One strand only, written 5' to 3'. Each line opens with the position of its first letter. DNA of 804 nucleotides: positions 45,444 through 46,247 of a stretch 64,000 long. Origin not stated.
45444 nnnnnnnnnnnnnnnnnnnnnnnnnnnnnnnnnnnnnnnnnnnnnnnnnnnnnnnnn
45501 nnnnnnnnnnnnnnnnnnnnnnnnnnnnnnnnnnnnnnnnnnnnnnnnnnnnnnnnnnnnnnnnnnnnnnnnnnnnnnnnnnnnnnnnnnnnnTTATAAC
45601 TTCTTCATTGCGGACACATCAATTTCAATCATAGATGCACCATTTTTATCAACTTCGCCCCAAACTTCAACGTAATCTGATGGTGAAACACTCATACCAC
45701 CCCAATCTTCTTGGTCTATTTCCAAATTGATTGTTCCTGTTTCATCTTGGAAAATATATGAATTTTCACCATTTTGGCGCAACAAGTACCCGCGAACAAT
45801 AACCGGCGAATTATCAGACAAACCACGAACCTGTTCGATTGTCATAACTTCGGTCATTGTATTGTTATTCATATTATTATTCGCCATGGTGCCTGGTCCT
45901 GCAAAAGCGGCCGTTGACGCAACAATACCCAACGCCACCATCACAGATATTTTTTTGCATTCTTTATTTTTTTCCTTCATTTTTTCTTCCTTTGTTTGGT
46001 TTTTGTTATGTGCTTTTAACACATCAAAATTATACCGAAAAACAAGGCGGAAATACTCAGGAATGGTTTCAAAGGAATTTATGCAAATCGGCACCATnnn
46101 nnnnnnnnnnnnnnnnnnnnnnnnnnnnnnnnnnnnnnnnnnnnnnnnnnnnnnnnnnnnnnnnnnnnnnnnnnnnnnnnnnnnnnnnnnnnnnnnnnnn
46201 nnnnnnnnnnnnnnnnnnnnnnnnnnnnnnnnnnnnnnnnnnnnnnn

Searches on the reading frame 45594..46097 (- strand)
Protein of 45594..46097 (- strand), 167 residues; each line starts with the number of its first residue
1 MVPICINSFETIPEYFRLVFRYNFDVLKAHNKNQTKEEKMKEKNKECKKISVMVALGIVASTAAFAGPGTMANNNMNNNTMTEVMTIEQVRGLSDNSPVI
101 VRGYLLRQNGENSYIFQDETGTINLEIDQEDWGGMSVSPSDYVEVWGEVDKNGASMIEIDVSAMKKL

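Call 91: search_protein_families(library=pfam, proteins=[window:45594-46097:-], max_evalue=0.01)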
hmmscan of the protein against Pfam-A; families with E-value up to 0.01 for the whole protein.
window:45594-46097:- (167 aa): 1 family
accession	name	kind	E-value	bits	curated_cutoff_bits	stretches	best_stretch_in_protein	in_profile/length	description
PF04076.19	BOF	-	8.3e-22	77.7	25.8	1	70-166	8-103/103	Bacterial OB fold (BOF) protein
